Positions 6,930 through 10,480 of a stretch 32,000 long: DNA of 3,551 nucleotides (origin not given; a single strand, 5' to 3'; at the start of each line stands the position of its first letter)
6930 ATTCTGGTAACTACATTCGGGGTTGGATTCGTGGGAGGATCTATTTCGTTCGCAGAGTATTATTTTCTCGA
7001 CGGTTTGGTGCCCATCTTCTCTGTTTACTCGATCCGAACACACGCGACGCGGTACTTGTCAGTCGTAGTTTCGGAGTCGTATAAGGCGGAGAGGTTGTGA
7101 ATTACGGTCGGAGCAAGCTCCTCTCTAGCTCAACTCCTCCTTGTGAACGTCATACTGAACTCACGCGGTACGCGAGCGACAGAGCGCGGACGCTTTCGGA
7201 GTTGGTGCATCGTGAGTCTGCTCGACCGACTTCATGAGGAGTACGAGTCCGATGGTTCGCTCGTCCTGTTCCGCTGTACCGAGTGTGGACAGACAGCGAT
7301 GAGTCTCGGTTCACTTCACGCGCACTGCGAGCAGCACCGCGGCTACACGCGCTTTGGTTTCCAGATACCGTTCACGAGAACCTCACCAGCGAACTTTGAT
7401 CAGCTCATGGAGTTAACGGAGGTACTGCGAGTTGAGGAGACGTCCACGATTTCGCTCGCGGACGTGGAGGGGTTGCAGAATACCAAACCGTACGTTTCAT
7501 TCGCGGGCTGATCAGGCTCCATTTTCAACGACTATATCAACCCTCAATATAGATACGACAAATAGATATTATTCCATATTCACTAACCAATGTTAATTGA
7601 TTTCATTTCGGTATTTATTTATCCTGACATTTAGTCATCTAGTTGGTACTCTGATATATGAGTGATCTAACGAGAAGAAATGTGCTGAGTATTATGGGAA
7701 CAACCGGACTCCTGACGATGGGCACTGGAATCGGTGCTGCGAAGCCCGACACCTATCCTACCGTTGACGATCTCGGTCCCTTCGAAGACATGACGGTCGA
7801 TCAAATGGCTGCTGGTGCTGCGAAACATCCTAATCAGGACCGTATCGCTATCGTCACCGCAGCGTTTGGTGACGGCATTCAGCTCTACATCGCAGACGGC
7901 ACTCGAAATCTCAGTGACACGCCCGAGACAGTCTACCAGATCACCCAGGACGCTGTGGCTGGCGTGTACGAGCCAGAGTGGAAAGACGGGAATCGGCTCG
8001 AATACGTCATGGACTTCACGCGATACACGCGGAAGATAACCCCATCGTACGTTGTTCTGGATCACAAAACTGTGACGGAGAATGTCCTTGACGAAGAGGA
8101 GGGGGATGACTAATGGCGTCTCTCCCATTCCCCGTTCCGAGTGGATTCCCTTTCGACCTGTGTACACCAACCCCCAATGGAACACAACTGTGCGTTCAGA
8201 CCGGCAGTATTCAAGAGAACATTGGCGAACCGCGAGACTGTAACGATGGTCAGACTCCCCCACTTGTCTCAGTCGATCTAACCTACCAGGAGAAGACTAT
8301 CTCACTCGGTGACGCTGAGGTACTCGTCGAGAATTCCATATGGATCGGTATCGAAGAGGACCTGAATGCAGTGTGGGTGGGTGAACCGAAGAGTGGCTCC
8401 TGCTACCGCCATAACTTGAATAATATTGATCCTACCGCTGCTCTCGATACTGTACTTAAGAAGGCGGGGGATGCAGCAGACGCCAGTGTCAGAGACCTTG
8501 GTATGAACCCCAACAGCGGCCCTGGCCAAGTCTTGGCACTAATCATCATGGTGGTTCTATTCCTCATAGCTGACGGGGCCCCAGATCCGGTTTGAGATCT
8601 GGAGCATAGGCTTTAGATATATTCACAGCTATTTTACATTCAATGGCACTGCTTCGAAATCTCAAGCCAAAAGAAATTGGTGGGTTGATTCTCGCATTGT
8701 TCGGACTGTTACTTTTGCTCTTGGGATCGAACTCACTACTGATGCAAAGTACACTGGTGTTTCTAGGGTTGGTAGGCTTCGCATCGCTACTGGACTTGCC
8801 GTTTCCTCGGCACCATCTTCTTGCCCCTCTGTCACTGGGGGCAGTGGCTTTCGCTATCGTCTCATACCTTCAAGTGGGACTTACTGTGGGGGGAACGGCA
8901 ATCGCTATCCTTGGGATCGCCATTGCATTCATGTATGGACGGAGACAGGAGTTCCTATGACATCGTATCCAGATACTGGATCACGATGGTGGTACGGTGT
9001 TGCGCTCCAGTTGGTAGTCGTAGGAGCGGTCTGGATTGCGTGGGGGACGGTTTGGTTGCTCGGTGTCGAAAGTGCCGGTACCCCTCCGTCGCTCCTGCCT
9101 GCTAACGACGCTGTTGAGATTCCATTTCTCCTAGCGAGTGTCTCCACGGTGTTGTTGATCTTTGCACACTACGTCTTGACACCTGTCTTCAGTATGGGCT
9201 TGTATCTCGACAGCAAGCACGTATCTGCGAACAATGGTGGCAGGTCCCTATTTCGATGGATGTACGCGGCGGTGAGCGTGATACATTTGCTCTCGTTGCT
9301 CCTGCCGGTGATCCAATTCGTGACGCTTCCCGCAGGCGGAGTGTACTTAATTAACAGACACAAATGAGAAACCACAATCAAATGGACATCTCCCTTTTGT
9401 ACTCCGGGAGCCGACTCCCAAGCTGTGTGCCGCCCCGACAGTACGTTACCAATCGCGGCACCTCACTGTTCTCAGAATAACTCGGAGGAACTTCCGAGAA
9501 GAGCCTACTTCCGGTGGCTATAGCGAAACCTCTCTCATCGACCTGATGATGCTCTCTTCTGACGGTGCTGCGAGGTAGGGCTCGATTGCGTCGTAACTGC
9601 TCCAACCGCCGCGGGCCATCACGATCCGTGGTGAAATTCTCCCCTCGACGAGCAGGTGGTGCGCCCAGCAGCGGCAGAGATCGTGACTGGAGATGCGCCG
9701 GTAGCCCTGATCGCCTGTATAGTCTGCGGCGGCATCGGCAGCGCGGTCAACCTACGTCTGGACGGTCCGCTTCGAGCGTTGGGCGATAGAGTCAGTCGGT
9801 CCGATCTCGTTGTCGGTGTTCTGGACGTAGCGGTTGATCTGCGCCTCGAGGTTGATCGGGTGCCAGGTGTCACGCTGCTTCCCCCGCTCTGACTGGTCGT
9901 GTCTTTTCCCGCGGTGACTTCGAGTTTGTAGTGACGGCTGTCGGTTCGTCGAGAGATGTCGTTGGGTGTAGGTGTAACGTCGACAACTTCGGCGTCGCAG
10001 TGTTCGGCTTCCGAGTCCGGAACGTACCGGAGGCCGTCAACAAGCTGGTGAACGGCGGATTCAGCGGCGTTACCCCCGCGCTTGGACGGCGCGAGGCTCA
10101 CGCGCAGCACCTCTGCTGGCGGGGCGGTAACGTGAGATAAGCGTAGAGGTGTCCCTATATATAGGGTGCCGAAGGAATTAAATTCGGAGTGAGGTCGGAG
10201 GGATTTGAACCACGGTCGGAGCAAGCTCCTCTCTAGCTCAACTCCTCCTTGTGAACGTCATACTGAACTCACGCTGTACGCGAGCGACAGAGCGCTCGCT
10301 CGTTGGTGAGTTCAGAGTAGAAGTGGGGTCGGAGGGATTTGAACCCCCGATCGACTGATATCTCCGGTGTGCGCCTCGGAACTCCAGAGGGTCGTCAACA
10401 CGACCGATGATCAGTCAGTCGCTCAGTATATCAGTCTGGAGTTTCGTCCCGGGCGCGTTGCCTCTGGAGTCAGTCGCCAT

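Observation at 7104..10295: Decayed ~3.2-kb integrative element bounded by 84-bp direct repeats in the 3' flank of tRNA-Trp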

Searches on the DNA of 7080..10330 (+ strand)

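Call 21: search_dna_similar(query=window:7080-10330:+, collection=plasmids, mode=distant, max_rows=20)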
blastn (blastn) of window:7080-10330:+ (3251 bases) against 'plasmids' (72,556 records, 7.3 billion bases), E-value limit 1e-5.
Records with a match: 9; places in all: 9; records where one place covers at least 80% of the query: 0.
Best place of each record, by identity: 60-80% 9.
By first word of the organism name: Haladaptatus 5; Actinarchaeum 2; halophilic 1; Natrinema 1.
By predicted mobility (MOB-suite, as given by PLSDB): non-mobilizable 9.
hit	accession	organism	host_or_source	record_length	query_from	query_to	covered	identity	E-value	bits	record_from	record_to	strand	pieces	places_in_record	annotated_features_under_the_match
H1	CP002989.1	halophilic archaeon DL31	-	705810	747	1305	17%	67.0%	6e-35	159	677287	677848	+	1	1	hypothetical protein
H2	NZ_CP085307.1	Haladaptatus pallidirubidus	cell culture,saline soil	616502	2455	2890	13%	70.1%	3e-44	188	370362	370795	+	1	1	none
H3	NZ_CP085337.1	Haladaptatus halobius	cell culture,saline soil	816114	2455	2890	13%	68.2%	2e-34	156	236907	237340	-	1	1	site-specific integrase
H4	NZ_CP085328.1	Haladaptatus salinisoli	cell culture,saline soil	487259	2455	2864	13%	68.1%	1e-30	143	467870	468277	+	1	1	none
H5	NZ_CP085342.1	Haladaptatus halobius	cell culture,saline soil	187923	2455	2863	13%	68.1%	4e-31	146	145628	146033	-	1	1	none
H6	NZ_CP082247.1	Natrinema sp. SYSU A 869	cell culture,salt lake sediment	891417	154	360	6%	72.9%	4e-24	122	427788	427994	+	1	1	hypothetical protein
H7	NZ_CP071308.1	Actinarchaeum halophilum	soil,soil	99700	2456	2606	5%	78.8%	3e-26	129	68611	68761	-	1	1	site-specific integrase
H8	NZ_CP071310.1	Actinarchaeum halophilum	soil,soil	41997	2456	2606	5%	72.8%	8e-14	89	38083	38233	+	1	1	site-specific integrase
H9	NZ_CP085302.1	Haladaptatus pallidirubidus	cell culture,saline soil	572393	2455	2555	3%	74.3%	3e-7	66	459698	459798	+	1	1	none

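Call 22: search_dna_similar(query=window:7080-10330:+, collection=phages, mode=distant, max_rows=20)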
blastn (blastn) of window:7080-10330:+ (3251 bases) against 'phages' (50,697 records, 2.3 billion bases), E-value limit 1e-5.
No match.

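Call 23: get_annotated_region(hit=H3, flank=6000)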
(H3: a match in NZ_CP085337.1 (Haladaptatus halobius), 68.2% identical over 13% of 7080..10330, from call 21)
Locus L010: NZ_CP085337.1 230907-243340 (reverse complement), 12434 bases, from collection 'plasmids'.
description: Haladaptatus halobius strain PSR5 plasmid unnamed1, complete sequence
organism: Haladaptatus halobius (NCBI taxid 2884875)
taxonomy: Archaea; Euryarchaeota; Halobacteria; Halobacteriales; Haladaptataceae; Haladaptatus; Haladaptatus halobius
host: -; source: cell culture,saline soil; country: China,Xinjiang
typing (MOB-suite, as given by PLSDB): non-mobilizable
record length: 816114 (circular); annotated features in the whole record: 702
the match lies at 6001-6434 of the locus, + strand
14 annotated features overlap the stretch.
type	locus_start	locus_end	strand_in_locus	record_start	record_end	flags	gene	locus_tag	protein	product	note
CDS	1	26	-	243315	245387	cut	-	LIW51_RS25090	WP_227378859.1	hypothetical protein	-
CDS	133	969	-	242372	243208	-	-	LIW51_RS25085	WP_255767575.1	HalOD1 output domain-containing protein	-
CDS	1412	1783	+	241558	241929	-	-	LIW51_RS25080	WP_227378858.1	hypothetical protein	-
CDS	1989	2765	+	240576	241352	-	-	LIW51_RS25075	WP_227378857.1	transcriptional regulator FilR1 domain-containing protein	-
CDS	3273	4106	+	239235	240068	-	-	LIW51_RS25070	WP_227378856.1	alkaline phosphatase D family protein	-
CDS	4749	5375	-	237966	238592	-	-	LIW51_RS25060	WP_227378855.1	superoxide dismutase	-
CDS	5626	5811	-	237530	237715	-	-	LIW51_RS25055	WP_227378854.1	hypothetical protein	-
CDS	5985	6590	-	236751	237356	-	-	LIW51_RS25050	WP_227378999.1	site-specific integrase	GO:0015074 - DNA integration [Evidence IEA]; GO:0006310 - DNA recombination [Evidence IEA]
CDS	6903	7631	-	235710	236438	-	-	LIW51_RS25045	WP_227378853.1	alpha/beta fold hydrolase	-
CDS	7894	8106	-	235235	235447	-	-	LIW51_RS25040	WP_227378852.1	hypothetical protein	-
CDS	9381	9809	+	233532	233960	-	-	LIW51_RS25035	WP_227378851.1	hypothetical protein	-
CDS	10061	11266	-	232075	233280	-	-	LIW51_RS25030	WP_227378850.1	polysaccharide deacetylase family protein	GO:0005975 - carbohydrate metabolic process [Evidence IEA]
CDS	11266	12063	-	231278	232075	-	-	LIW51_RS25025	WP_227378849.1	hypothetical protein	-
CDS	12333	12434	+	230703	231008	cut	-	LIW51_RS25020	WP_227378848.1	transcriptional regulator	-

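Call 24: get_annotated_region(hit=H7, flank=6000)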
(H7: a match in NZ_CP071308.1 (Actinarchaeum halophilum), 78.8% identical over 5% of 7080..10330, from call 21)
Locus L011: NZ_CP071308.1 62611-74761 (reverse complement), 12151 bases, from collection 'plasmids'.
description: Actinarchaeum halophilum strain YIM 93972 plasmid unnamed1, complete sequence
organism: Actinarchaeum halophilum (NCBI taxid 2814576)
taxonomy: Archaea; Euryarchaeota; Halobacteria; Halobacteriales; Halobacteriaceae; Actinarchaeum; Actinarchaeum halophilum
host: -; source: soil,soil; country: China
typing (MOB-suite, as given by PLSDB): non-mobilizable
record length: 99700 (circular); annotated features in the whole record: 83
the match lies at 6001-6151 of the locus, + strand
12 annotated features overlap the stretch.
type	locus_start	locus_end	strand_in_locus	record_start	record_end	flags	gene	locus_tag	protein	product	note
CDS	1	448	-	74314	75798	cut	-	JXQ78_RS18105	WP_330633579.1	hypothetical protein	-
CDS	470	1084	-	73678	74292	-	-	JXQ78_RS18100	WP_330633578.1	hypothetical protein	-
CDS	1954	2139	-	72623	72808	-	-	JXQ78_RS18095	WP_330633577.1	recombinase family protein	GO:0006310 - DNA recombination [Evidence IEA]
CDS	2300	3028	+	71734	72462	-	-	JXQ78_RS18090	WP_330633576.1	FxLYD domain-containing protein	-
CDS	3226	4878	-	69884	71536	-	-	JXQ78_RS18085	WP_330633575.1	hypothetical protein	-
CDS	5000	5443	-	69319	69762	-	-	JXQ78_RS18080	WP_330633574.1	recombinase family protein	GO:0006310 - DNA recombination [Evidence IEA]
CDS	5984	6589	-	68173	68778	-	-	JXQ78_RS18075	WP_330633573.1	site-specific integrase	GO:0015074 - DNA integration [Evidence IEA]; GO:0006310 - DNA recombination [Evidence IEA]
CDS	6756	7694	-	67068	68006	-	-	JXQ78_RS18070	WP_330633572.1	polyprenyl synthetase family protein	GO:0008299 - isoprenoid biosynthetic process [Evidence IEA]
CDS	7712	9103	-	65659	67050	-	-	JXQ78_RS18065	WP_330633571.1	hypothetical protein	-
CDS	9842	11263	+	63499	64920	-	-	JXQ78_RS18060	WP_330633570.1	SRPBCC family protein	-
CDS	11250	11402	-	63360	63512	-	-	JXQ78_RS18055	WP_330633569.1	hypothetical protein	-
CDS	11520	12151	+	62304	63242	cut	-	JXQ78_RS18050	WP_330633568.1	polyprenyl synthetase family protein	GO:0008299 - isoprenoid biosynthetic process [Evidence IEA]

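Call 73: get_annotated_region(hit=H1, flank=5000)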
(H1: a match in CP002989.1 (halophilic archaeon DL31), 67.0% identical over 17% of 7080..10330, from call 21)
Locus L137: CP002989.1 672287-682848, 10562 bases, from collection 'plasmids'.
description: Halophilic archaeon DL31 plasmid phalar01, complete sequence
organism: halophilic archaeon DL31 (NCBI taxid 756883)
taxonomy: Archaea; Euryarchaeota; Halobacteria; Halobacteriales; ; ; halophilic archaeon DL31
host: -; source: -; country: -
typing (MOB-suite, as given by PLSDB): non-mobilizable; replicon rep_cluster_1020; mating-pair formation MPF_T
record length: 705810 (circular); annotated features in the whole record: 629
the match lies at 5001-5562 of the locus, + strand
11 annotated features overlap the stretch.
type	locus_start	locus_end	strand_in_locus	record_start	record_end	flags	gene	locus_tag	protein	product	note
CDS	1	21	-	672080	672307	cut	-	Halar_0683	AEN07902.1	hypothetical protein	-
CDS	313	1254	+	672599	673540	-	-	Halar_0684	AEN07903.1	hypothetical protein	-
CDS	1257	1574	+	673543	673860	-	-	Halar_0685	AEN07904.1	hypothetical protein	-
CDS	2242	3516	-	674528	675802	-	-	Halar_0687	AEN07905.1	transposase IS4 family protein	-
CDS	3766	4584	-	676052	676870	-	-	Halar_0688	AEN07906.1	hypothetical protein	-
CDS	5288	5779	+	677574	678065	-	-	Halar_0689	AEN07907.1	hypothetical protein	-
CDS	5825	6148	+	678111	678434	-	-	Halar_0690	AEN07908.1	hypothetical protein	-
CDS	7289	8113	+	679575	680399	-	-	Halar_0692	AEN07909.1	transposase IS4 family protein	-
CDS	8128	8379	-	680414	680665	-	-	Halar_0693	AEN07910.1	hypothetical protein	-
CDS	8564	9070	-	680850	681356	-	-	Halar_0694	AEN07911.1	hypothetical protein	-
CDS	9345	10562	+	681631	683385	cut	-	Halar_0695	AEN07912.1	transposase IS4 family protein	-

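Call 74: get_annotated_region(hit=H6, flank=4000)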
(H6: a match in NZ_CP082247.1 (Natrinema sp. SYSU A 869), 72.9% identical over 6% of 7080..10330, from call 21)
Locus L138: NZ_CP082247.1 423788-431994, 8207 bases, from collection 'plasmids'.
description: Natrinema sp. SYSU A 869 plasmid unnamed1, complete sequence
organism: Natrinema sp. SYSU A 869 (NCBI taxid 2871694)
taxonomy: Archaea; Euryarchaeota; Halobacteria; Halobacteriales; Natrialbaceae; Natrinema; Natrinema sp. SYSU A 869
host: -; source: cell culture,salt lake sediment; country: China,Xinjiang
typing (MOB-suite, as given by PLSDB): non-mobilizable
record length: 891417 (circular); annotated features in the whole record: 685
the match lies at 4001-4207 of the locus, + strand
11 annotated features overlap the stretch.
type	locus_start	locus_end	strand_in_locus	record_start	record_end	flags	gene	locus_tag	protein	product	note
CDS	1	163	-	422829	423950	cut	-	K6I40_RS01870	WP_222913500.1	hypothetical protein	-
CDS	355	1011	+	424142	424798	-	-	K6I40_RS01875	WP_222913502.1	hypothetical protein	-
CDS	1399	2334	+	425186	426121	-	-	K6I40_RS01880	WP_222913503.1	transcription initiation factor IIB family protein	-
CDS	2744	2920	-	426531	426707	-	-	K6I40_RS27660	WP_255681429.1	hypothetical protein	-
CDS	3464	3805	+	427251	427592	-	-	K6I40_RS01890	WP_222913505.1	hypothetical protein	-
CDS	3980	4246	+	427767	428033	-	-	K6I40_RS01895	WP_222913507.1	hypothetical protein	-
CDS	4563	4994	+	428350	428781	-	-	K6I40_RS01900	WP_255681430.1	response regulator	-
CDS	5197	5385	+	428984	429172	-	-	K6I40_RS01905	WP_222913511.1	hypothetical protein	-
CDS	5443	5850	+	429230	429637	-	-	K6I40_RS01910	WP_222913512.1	hypothetical protein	-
CDS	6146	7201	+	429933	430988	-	-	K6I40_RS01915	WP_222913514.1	hypothetical protein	-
CDS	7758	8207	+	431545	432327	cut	-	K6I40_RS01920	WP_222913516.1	hypothetical protein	-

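Call 83: build_rna_model(alignment_id=A4)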
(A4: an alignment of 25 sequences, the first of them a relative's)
Model R1 built from alignment A4 (25 sequences, 60 columns); structure: RNAalifold consensus.
model positions 55; base pairs 15; branch points 0; effective number of sequences 3.61; information 1.011 bits per position. Calibrated on 0.2 Mb of random sequence (short: E-values are rough).
structure used (alignment columns):
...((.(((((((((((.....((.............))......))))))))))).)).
